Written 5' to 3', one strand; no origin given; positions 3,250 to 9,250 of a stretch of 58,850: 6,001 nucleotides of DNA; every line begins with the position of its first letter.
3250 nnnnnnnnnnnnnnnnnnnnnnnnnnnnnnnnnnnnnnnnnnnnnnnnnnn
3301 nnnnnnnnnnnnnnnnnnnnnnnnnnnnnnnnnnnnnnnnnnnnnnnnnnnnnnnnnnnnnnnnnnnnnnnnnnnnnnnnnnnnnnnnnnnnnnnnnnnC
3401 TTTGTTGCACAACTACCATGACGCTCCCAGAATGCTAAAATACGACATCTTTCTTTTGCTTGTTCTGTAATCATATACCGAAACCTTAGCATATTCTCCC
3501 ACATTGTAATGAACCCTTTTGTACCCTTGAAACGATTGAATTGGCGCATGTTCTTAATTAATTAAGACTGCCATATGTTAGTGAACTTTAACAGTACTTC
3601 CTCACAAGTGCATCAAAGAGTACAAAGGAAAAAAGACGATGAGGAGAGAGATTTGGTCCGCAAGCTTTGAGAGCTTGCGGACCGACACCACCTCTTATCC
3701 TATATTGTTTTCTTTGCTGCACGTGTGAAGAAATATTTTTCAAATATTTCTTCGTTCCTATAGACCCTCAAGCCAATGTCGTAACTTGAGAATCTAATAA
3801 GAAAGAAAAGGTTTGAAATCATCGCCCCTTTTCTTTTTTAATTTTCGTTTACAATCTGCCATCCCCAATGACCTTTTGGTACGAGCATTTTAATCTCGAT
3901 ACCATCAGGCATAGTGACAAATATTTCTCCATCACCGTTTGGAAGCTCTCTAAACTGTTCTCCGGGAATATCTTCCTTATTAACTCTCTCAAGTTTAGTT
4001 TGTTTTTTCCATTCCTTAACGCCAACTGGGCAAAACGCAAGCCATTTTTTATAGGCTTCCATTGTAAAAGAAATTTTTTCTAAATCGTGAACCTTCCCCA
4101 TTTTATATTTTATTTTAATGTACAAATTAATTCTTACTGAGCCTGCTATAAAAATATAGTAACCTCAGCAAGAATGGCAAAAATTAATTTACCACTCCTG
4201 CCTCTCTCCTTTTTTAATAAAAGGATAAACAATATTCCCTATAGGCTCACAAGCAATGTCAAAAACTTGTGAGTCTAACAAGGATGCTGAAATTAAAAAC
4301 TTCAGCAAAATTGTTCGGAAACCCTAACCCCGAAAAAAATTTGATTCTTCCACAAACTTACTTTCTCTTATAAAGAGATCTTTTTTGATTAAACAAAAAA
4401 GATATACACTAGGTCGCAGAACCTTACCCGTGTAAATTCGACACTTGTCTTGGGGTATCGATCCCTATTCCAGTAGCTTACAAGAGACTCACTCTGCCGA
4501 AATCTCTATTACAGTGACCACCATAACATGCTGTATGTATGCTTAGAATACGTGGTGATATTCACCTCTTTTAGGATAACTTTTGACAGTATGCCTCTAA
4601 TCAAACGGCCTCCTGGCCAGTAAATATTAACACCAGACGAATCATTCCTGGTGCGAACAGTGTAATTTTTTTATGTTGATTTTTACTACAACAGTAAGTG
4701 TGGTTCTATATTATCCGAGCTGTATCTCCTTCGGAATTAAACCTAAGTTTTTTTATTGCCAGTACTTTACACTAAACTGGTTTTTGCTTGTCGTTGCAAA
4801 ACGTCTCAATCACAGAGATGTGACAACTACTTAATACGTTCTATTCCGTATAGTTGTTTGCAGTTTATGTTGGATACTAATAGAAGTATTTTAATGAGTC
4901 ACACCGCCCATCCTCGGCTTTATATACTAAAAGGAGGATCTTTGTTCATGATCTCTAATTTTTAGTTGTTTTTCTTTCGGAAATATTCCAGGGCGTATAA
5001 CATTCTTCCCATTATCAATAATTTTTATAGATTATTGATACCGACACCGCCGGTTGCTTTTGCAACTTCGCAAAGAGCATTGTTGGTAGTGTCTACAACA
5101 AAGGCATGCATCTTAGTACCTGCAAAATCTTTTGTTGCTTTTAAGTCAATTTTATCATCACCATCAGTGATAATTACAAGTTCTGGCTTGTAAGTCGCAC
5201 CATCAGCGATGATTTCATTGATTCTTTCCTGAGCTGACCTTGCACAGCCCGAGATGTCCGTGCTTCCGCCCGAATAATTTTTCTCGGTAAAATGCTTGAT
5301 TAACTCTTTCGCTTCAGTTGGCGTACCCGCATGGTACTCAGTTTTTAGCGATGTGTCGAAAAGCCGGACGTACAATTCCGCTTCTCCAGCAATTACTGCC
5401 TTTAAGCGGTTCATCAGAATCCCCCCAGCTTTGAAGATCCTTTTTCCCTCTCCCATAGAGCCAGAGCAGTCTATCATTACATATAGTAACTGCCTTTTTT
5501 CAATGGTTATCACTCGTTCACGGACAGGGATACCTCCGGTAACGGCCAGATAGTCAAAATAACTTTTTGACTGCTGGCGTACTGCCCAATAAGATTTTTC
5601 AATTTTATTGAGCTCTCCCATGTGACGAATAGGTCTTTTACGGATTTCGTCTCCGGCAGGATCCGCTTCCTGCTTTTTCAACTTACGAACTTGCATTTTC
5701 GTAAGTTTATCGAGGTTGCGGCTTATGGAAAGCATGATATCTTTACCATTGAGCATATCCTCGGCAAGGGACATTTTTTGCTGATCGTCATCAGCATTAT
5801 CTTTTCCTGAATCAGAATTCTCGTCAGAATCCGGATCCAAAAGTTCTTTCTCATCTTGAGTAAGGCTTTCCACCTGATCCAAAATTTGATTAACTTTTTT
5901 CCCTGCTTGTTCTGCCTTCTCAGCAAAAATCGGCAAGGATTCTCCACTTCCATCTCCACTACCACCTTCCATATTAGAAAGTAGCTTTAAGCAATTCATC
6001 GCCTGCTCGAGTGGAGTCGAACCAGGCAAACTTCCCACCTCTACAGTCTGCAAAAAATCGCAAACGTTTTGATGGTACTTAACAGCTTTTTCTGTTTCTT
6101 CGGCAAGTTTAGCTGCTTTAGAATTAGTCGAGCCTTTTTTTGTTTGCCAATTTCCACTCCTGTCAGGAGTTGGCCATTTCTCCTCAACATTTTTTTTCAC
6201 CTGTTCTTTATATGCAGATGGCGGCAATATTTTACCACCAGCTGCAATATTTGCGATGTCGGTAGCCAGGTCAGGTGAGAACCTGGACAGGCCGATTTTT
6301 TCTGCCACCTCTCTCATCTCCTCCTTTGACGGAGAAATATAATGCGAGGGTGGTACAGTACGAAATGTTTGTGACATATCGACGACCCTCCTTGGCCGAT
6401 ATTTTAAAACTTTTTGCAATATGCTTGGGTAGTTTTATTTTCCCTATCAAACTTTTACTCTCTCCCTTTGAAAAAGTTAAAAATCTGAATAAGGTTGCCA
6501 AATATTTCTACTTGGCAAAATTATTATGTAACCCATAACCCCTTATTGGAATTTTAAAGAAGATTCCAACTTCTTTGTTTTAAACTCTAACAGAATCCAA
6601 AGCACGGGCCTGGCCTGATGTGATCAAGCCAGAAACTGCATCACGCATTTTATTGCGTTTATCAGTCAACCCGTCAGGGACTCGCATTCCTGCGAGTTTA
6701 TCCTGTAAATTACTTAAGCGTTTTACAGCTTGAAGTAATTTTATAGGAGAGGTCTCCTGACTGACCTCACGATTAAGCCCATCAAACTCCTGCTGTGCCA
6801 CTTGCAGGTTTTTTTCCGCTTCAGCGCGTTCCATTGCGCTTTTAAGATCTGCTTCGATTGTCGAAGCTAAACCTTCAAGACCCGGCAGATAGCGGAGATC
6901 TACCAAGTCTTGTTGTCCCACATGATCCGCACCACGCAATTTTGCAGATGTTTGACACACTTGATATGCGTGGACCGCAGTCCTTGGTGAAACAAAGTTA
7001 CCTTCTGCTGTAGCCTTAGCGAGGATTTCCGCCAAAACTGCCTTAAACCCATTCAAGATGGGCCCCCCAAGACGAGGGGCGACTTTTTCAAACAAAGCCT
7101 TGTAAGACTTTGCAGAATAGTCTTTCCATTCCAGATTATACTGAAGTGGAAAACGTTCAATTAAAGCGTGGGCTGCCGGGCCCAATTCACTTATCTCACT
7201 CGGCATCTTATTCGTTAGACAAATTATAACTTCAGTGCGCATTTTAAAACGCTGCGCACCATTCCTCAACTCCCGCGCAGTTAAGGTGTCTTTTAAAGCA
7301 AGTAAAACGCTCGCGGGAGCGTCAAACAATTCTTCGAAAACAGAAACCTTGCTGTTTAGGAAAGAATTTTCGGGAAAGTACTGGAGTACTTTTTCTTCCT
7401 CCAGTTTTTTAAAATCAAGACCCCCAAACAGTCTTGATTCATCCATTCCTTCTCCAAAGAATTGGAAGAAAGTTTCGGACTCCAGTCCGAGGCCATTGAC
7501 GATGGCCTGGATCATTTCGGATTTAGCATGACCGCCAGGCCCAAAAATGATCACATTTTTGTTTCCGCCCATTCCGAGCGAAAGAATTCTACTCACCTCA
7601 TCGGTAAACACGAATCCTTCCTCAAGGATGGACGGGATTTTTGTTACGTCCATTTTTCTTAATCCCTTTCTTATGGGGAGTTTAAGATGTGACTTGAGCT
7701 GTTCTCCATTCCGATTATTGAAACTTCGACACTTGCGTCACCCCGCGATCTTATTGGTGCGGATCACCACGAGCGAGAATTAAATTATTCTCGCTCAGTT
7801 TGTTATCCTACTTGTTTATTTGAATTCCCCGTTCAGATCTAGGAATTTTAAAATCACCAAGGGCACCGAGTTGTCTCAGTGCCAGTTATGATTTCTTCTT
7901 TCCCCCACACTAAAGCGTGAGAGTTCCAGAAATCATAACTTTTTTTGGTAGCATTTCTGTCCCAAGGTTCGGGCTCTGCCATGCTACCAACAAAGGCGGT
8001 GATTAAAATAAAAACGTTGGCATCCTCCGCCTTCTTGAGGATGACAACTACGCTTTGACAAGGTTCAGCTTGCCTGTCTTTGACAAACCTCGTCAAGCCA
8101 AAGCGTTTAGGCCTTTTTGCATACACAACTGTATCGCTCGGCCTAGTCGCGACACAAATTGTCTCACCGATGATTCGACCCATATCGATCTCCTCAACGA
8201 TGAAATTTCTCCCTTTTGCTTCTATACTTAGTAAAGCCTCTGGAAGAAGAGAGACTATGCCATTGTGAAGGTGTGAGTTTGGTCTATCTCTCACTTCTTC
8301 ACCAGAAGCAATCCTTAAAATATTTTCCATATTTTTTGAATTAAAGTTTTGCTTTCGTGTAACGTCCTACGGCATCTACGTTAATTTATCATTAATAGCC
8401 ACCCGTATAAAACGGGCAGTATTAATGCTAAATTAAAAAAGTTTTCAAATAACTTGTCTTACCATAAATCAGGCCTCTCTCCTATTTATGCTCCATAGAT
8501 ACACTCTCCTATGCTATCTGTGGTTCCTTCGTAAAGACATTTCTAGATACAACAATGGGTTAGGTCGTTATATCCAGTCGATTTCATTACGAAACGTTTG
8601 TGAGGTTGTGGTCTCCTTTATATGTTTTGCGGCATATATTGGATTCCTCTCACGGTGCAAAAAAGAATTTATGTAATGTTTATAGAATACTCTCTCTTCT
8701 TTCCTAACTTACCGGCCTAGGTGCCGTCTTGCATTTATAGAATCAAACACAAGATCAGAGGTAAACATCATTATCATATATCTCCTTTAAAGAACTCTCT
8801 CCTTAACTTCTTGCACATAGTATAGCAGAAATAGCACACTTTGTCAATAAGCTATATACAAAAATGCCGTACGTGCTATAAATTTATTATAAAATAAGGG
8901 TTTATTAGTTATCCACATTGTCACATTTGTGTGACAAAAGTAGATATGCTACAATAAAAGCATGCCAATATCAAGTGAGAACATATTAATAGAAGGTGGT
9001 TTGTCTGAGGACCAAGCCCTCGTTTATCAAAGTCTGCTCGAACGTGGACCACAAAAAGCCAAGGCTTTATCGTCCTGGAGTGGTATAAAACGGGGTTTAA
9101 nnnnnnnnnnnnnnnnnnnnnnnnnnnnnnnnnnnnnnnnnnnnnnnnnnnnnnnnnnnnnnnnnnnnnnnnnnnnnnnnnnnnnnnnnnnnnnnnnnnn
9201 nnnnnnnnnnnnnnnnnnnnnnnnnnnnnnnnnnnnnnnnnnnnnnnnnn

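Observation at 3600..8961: GC-richer ~5.4-kb island: MoxR/CobS-like AAA+ ATPase, vWA protein and two orphan genes, about 40% non-coding, next to an IS481-type element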

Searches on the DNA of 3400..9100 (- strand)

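Call 22: search_rna_families(source=window, start=3400, end=9100, threshold=evalue, max_evalue=5)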
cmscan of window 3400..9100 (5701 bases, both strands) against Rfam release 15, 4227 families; matches with E-value up to 5: 2.
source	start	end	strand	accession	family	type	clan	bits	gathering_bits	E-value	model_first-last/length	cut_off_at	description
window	5812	5889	-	RF01844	SmY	Gene; snRNA; splicing;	-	17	39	3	1-80/80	no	SmY spliceosomal RNA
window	7988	8158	-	RF02142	HOXA11-AS1_6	Gene; lncRNA;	-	15.8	50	4.4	1-179/179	no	HOXA11 antisense RNA 1 conserved region 6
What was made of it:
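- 8470..8812 (-): Leader A: conserved non-coding transcript or 5' UTR of about 340 nt. It has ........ boxes at both ends, a tentative pseudoknot near 8726-8700 and a conserved hairpin. No Rfam hit at E up to 5 (call 22).
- On Any described RNA family (Rfam 15): At E up to 5, region 3400-9100 gives only two chance-level hits (call 22).
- No known metal or cofactor riboswitch model matches (call 22).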

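Call 57: build_rna_model(alignment_id=A4, structure=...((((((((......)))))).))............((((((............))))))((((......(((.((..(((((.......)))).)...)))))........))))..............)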
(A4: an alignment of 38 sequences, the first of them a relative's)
Model R1 built from alignment A4 (38 sequences, 132 columns); structure: as given.
model positions 124; base pairs 28; branch points 2; effective number of sequences 4.11; information 0.59 bits per position. Calibrated on 0.2 Mb of random sequence (short: E-values are rough).
structure used (alignment columns):
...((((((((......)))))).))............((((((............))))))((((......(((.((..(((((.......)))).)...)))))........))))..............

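Call 58: search_with_rna_model(model_id=R1, source=window, max_evalue=1, show_alignments=3)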
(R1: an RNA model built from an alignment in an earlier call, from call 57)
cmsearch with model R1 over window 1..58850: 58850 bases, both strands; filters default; matches with E-value up to 1: 1.
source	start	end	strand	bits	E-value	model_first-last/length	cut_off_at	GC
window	7676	7797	-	63.2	1.2e-15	1-124/124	no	0.46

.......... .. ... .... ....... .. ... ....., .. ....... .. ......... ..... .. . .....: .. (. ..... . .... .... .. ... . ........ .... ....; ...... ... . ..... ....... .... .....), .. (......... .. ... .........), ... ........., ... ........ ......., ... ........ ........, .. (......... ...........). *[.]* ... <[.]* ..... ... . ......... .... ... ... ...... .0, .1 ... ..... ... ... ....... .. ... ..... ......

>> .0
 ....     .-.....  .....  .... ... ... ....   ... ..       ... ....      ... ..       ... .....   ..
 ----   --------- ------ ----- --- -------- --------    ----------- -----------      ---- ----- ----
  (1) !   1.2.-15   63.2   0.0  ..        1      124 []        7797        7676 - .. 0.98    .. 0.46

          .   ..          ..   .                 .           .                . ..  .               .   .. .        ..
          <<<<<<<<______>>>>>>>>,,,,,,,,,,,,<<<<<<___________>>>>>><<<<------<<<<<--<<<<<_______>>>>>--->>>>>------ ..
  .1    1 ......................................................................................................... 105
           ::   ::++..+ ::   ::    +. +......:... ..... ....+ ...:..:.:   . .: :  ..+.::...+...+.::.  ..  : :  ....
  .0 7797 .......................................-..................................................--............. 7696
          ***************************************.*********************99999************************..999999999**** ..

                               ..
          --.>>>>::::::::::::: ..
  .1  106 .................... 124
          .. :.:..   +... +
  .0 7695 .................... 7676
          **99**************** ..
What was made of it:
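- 4381..4501 (-): Second conserved non-coding element, about 520-640 nt after the vWA stop. It shares UUCGACACUUG with motif B. Model R1 does not detect it (call 58).
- Tried and rejected: I also tested whether it holds a second motif B; model R1 found only one copy in the window (call 58).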

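Call 60: search_with_rna_model(model_id=R1, sources=[window, L003, L004, L007, L009, L010, L011, L012, L013, L014, L015, L016, L018, L019, L020, L021, L023, L024, L025, L026, L027, L028, L029, L030, L031, L032, L033, L034, L035, L036, L037, L039, L040, L041, L042, L043, L044, L045, L046, L047, L048, L049, L050, L051, L052, L053, L054, L055, L056, L057, L058, L059, L060, L061, L062, L063, L064, L065, L066, L067, L068, L069, L070, L071, L072, L073, L074, L075, L076, L077, L078, L079, L080, L081, L082, L083, L084, L085, L086, L087, L088, L089, L090, L091, L092, L093, L094, L095], max_evalue=0.01, make_alignment=true)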
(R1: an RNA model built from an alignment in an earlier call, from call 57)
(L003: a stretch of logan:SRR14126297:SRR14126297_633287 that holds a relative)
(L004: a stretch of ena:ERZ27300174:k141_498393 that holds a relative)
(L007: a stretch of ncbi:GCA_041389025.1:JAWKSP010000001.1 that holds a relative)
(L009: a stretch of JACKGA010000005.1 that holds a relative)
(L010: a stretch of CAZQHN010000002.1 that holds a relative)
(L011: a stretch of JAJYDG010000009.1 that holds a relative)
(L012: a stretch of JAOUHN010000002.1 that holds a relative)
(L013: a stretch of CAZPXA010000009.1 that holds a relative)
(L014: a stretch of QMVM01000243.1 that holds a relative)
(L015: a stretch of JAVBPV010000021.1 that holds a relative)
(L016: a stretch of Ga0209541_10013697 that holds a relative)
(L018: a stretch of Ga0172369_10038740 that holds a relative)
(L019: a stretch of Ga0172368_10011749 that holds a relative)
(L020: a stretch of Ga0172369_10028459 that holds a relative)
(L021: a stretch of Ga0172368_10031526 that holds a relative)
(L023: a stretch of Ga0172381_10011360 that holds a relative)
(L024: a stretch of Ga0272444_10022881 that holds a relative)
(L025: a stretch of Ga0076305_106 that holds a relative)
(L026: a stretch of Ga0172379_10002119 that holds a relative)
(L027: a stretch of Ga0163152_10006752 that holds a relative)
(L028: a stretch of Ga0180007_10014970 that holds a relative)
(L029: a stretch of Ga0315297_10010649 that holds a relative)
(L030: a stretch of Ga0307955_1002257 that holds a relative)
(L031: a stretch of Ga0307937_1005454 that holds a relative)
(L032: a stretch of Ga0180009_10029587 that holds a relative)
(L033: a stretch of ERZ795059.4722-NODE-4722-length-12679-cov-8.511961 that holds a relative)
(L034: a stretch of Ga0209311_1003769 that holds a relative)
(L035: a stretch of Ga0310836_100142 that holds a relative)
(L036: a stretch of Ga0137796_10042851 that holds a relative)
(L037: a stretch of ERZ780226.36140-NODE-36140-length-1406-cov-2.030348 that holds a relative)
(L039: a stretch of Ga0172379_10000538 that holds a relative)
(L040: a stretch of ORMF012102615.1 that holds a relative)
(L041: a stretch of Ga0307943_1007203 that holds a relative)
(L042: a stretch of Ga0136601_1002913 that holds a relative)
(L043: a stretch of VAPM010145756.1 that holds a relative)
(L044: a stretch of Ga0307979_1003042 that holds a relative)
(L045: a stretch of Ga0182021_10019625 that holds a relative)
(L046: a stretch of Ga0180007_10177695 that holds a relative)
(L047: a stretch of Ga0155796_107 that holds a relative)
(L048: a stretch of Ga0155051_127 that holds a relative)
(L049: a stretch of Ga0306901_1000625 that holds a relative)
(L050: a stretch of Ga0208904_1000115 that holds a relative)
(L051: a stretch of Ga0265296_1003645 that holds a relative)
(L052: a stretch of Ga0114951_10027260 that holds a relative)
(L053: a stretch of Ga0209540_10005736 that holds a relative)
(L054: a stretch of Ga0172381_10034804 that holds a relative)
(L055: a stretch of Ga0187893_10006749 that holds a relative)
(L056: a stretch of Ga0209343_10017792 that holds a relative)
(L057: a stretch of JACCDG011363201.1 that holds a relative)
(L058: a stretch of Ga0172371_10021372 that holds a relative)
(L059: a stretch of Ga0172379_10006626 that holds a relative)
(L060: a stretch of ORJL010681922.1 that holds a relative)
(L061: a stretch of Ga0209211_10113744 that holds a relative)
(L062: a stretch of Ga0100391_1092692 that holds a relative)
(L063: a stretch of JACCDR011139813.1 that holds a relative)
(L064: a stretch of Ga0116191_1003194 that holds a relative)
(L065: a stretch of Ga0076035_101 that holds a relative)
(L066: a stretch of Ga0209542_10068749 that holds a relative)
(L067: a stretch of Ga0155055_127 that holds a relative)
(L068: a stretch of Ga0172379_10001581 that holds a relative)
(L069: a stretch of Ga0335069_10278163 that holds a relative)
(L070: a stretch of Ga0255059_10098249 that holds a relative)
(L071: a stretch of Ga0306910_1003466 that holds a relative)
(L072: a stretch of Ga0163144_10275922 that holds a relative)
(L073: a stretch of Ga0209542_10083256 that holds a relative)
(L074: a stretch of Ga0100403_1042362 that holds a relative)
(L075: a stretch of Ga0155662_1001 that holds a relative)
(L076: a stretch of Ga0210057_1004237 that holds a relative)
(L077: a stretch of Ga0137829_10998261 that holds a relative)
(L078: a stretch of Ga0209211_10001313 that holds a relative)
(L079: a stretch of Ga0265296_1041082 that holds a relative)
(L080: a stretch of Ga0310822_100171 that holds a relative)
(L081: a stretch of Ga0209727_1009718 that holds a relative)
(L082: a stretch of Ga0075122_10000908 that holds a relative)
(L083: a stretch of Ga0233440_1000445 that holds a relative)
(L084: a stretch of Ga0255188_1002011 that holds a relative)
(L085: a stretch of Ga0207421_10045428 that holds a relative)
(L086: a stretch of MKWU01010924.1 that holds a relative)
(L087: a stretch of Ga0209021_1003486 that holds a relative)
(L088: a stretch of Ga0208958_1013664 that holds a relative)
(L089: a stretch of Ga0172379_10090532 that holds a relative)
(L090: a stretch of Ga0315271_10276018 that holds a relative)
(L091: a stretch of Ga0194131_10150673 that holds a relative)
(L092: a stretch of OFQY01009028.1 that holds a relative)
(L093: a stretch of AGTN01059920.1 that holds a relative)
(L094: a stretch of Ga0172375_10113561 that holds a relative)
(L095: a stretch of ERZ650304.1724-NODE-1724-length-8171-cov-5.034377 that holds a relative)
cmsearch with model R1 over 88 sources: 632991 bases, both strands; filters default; matches with E-value up to 0.01: 57.
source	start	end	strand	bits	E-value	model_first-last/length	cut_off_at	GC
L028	2837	2960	+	127.6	3.4e-32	1-124/124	no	0.59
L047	4428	4551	+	126.1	8.8e-32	1-124/124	no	0.58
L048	3898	4021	+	126.1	8.8e-32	1-124/124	no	0.58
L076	1540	1663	+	119.9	4.3e-30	1-124/124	no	0.57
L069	1214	1337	+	117.1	2.4e-29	1-124/124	no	0.59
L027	3632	3754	+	116.5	3.7e-29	1-124/124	no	0.58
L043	240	362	+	113.6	2.3e-28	1-124/124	no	0.57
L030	1616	1739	+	109.4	3.2e-27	1-124/124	no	0.53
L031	579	702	+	109.4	3.2e-27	1-124/124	no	0.53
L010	5826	5949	+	109.4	3.2e-27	1-124/124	no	0.49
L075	2115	2238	+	107.1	1.3e-26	1-124/124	no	0.6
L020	2225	2348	+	106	2.7e-26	1-124/124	no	0.49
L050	4823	4945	+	105.4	3.9e-26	1-124/124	no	0.48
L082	1818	1940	+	105.4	3.9e-26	1-124/124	no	0.48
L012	5855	5977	+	105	5.1e-26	1-124/124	no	0.46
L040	4869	4991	+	104.7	6e-26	1-124/124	no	0.56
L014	2856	2979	+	101.7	3.9e-25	1-124/124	no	0.5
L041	1578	1700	+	101.1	5.7e-25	1-124/124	no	0.53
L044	1819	1941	+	101.1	5.7e-25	1-124/124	no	0.53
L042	3068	3190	+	100.5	8.2e-25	1-124/124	no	0.54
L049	4836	4958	+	99.7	1.4e-24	1-124/124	no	0.53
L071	3047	3169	+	99.7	1.4e-24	1-124/124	no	0.53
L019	4852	4976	+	99.6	1.4e-24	1-124/124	no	0.53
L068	4856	4977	+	98.7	2.5e-24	1-124/124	no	0.57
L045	4853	4975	+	98.6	2.7e-24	1-124/124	no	0.49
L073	2675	2797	+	97.2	6.5e-24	1-124/124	no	0.61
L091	425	548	+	96.7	9.4e-24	1-124/124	no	0.51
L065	4862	4984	+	94.2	4.3e-23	1-124/124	no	0.61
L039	2415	2537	+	94.1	4.8e-23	1-124/124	no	0.48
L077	1496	1617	+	92.7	1.1e-22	1-124/124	no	0.52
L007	9881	10000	+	90.4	4.8e-22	1-124/124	no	0.42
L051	4842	4964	+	90.1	5.8e-22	1-124/124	no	0.64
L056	3430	3548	+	89.9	6.4e-22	1-124/124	no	0.54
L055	4863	4983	+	89.1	1.1e-21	1-124/124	no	0.56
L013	5860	5979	+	88.8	1.3e-21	1-124/124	no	0.55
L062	291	408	+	85.7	9.2e-21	1-124/124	no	0.54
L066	648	768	+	85.7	9.3e-21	1-124/124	no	0.6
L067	2206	2326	+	85.7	9.3e-21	1-124/124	no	0.6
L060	895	1016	+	83.9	2.8e-20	1-124/124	no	0.64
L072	1105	1226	+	81.6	1.2e-19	1-124/124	no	0.51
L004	3196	3316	+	77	2.2e-18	1-124/124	no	0.52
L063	1269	1390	+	76.3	3.4e-18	1-124/124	no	0.49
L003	5130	5250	+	75.3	6.4e-18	1-124/124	no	0.53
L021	723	846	+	73.7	1.7e-17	1-124/124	no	0.43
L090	753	879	+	71.5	6.6e-17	1-124/124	no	0.55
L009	5856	5976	+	70.9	1e-16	1-124/124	no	0.5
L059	2542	2663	+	70.3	1.4e-16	1-124/124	no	0.65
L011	5858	5984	+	68.8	3.6e-16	1-124/124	no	0.51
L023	361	475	+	67.8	6.8e-16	1-124/124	no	0.37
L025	4841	4964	+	66.6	1.5e-15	1-124/124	no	0.55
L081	2517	2640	+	66.6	1.5e-15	1-124/124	no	0.55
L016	4854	4968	+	64.4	5.9e-15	1-124/124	no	0.48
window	7676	7797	-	63.2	1.3e-14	1-124/124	no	0.46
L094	1695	1818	+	63.2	1.3e-14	1-124/124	no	0.59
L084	2271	2390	+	62.2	2.3e-14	1-124/124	no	0.6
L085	342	458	+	58.9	1.9e-13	1-124/124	no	0.45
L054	485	619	+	45.5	8.3e-10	1-124/124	no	0.59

Alignment A5: 57 matches aligned to the model, 157 columns, each read 5' to 3' on its own strand. Consensus structure (alignment columns), stored with it:
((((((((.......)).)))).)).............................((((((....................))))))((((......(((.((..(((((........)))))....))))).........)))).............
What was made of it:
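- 7676..7797 (-): Motif B: structured RNA just 5' of the ATPase gene. P0 hairpin 7796-7771. H-type pseudoknot: 7768-7766 with 7758-7756, and 7763-7759 with 7746-7742. Three further helices follow. Model R1 gave 57 hits in 88 sequences searched, never more than one per sequence, always upstream of the ATPase on its strand (calls 58, 60).
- On Structured cis-regulatory RNA (riboswitch or protein-binding leader): All 57 hits lie directly upstream of the ATPase gene on its strand (call 60).
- Motif B was found in 57 of the 88 sequences searched, never more than once each, always directly 5' of the ATPase gene (call 60). Its subclade departs from the consensus in two helices (calls 58, 60).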
